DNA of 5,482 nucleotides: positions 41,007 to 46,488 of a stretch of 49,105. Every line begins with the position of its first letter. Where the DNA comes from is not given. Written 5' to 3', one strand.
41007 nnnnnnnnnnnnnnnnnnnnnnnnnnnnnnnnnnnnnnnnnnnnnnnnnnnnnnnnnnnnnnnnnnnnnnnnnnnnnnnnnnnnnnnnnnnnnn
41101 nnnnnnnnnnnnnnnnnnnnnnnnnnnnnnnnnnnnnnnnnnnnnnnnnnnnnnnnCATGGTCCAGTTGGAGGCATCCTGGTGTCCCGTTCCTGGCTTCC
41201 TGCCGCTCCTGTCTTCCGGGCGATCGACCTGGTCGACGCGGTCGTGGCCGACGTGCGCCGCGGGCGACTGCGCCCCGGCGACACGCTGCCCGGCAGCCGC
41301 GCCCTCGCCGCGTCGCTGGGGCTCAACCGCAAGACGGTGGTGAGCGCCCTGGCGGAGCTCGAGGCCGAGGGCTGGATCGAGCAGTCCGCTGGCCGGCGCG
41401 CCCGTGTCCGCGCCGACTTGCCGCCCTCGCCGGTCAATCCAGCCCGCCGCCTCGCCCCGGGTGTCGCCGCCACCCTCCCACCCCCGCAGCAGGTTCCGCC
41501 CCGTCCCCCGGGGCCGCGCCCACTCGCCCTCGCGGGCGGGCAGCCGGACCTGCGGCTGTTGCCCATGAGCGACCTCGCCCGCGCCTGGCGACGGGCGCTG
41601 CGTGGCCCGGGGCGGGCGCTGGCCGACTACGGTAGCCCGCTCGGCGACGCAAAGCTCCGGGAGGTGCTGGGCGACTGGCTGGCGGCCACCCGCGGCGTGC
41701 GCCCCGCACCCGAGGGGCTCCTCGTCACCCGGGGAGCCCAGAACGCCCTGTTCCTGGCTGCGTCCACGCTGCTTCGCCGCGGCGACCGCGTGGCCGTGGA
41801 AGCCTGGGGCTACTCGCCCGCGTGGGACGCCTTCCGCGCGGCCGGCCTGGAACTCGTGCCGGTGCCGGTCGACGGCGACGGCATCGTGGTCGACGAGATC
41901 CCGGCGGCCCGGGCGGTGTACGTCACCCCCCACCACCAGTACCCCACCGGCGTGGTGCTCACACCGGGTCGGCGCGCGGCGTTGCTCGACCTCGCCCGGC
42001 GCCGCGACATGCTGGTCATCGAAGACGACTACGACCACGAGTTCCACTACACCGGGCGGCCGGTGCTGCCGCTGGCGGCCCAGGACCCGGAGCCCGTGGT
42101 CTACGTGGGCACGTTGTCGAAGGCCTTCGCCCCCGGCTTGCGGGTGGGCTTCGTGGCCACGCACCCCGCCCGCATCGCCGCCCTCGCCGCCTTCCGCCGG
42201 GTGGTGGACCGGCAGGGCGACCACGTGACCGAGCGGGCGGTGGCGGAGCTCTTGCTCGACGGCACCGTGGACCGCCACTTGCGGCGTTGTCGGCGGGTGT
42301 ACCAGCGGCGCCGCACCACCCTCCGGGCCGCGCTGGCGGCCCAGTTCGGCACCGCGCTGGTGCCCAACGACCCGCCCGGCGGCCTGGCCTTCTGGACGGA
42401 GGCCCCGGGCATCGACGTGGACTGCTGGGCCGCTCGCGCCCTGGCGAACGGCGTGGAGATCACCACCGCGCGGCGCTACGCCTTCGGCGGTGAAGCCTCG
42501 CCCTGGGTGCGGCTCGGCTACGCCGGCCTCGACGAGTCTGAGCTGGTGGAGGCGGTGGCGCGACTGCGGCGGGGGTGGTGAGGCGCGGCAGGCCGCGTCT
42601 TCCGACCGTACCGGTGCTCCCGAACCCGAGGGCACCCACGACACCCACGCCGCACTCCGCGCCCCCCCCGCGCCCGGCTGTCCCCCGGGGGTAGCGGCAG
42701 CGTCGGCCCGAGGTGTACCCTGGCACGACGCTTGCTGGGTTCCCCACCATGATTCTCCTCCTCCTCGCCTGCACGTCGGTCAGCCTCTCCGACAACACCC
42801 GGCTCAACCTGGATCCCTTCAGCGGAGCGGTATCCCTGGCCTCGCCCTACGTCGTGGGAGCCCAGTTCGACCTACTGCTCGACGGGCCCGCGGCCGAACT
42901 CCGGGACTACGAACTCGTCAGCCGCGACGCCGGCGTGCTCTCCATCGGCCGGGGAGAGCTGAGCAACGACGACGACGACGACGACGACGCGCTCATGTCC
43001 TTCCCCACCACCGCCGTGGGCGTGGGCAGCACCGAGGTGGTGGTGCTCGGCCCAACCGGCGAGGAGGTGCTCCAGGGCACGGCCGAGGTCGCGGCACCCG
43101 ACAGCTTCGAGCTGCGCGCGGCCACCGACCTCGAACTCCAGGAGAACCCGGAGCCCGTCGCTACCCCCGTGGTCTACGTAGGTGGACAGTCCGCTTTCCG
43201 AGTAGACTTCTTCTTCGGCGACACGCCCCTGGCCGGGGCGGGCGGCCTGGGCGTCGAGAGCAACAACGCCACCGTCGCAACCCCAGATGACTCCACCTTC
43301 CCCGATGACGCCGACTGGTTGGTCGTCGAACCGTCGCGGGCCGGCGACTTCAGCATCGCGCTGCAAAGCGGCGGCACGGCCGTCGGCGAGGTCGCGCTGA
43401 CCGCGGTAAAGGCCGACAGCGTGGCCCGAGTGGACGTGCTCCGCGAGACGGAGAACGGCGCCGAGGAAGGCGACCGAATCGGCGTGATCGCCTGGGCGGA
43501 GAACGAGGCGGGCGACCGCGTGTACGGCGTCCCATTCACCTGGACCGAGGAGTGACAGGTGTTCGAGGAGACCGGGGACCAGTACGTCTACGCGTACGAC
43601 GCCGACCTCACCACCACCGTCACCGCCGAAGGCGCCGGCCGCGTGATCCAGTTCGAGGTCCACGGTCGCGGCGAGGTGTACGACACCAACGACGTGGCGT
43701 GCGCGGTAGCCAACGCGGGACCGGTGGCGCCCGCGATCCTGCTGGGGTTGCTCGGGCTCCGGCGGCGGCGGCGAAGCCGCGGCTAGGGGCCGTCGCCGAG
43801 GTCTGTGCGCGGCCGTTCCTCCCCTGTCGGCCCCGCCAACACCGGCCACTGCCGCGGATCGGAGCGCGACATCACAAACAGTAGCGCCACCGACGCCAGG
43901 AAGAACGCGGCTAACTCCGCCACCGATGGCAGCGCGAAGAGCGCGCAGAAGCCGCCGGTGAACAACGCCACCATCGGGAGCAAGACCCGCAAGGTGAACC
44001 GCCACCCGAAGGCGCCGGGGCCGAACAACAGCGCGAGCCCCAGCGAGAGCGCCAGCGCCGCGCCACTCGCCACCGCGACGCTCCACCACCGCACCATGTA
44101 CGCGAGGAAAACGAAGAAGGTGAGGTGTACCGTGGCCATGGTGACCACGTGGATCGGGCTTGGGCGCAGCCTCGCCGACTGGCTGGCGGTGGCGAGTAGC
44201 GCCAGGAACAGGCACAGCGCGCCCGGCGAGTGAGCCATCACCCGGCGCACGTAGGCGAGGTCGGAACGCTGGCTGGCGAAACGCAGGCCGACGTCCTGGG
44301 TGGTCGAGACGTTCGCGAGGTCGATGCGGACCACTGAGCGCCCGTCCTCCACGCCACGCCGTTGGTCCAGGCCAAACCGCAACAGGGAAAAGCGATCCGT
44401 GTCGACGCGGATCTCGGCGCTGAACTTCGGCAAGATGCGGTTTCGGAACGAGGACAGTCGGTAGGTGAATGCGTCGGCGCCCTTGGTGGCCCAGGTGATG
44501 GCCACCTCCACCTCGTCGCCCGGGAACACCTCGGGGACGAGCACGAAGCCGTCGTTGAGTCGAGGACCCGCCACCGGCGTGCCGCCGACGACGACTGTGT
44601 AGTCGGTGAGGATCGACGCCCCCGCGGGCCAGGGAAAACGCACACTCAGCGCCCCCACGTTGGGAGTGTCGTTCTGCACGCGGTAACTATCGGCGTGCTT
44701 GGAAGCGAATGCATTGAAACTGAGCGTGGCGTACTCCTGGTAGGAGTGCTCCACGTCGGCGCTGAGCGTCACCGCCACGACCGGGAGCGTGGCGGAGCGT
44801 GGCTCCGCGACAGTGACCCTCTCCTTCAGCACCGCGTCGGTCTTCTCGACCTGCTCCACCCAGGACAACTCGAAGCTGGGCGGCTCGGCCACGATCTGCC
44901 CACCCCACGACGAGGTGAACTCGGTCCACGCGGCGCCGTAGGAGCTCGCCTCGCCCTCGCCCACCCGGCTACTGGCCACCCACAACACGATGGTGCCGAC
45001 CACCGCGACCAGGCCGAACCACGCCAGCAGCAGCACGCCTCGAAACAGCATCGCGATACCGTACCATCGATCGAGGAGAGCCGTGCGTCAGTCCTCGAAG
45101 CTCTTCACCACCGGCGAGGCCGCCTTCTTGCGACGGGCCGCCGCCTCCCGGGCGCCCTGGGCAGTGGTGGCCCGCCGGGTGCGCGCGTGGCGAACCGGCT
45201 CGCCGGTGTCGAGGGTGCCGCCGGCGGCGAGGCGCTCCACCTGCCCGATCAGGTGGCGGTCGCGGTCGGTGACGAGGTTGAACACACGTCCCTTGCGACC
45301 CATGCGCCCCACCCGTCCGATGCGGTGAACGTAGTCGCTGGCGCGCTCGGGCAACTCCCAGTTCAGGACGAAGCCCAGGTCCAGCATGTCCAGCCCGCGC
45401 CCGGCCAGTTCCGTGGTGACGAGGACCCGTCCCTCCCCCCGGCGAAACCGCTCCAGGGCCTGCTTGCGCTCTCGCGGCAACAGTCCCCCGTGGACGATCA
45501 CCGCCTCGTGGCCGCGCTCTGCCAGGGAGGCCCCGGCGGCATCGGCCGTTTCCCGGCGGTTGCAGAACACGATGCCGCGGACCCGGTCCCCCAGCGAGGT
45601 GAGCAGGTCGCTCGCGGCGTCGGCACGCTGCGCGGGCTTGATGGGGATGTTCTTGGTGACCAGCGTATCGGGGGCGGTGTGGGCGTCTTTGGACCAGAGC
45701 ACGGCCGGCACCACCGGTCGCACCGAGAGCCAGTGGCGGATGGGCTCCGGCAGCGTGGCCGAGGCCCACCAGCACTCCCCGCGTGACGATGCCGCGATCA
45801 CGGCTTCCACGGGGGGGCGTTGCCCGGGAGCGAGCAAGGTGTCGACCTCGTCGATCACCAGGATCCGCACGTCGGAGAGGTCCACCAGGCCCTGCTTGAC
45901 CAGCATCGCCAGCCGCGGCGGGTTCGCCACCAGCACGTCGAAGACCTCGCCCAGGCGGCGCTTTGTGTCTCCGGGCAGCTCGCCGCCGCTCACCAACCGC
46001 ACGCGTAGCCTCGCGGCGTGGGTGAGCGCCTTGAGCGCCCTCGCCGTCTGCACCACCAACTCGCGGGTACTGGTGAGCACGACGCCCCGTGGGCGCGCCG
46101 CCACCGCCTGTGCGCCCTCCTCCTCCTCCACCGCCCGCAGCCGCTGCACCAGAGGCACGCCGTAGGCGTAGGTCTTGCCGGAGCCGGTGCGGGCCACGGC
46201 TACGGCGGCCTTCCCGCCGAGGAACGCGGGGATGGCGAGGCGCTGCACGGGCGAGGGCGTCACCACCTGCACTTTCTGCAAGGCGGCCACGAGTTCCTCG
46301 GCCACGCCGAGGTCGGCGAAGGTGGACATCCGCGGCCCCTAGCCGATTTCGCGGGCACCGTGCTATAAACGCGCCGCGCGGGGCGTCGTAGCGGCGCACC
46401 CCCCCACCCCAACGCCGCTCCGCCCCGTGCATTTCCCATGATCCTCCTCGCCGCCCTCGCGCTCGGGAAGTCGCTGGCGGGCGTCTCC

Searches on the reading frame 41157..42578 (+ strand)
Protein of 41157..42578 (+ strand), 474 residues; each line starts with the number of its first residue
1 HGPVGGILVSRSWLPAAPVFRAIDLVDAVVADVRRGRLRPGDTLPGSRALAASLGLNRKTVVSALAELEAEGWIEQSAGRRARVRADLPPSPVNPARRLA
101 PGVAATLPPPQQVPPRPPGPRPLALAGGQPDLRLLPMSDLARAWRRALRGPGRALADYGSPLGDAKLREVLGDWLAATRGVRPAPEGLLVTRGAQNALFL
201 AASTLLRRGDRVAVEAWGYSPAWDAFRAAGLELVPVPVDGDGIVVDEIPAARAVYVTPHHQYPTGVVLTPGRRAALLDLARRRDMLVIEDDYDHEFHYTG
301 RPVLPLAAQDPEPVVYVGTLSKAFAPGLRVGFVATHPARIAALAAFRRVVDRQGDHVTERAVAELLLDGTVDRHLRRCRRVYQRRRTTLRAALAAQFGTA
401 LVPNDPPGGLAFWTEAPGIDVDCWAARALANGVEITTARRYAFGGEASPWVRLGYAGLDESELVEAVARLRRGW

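Call 27: search_protein_families(library=pfam, proteins=[window:41157-42578:+], max_evalue=0.001)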
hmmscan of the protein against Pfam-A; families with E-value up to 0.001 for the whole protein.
window:41157-42578:+ (474 aa): 4 families
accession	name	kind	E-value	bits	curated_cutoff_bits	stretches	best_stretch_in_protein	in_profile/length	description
PF00155.27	Aminotran_1_2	-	1.4e-30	107.1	19.7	1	140-470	22-361/361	Aminotransferase class I and II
PF00392.27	GntR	-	4.8e-13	49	27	1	26-84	6-64/64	Bacterial regulatory proteins, gntR family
PF13545.12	HTH_Crp_2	-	8.1e-05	22.9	27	1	49-82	27-59/70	Crp-like helix-turn-helix domain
PF13730.12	HTH_36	-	0.00076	19.7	25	0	48-74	29-55/55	Helix-turn-helix domain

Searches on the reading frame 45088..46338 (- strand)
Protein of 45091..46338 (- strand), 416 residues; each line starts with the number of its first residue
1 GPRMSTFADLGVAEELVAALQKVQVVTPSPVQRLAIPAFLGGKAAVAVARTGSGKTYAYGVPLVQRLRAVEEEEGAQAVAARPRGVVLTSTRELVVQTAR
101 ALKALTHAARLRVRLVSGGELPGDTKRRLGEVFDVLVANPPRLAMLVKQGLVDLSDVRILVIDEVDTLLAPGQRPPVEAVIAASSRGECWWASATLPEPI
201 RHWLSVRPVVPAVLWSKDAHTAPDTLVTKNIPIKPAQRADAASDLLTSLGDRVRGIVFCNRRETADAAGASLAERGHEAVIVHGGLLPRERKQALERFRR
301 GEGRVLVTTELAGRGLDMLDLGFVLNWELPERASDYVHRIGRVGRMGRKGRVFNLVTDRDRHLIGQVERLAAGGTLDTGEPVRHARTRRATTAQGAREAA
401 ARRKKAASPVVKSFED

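Call 27: search_protein_families(library=pfam, proteins=[window:45091-46338:-], max_evalue=0.001)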
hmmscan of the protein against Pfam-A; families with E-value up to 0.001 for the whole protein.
window:45091-46338:- (416 aa): 3 families
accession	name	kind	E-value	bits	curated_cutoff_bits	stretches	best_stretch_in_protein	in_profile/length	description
PF00270.35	DEAD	-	9.1e-30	104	26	1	29-200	1-164/167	DEAD/DEAH box helicase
PF00271.37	Helicase_C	-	8.9e-24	84.3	23.5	1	243-347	7-110/110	Helicase conserved C-terminal domain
PF04851.21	ResIII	-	0.00011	22.6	22.5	1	30-165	6-134/164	Type III restriction enzyme, res subunit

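Call 59: find_encoding_contigs(protein=window:45088-46329:-, flank=10000, max_places=4)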
Protein window:45088-46329:- (413 aa): no gene with exactly this product is on record in the collection.
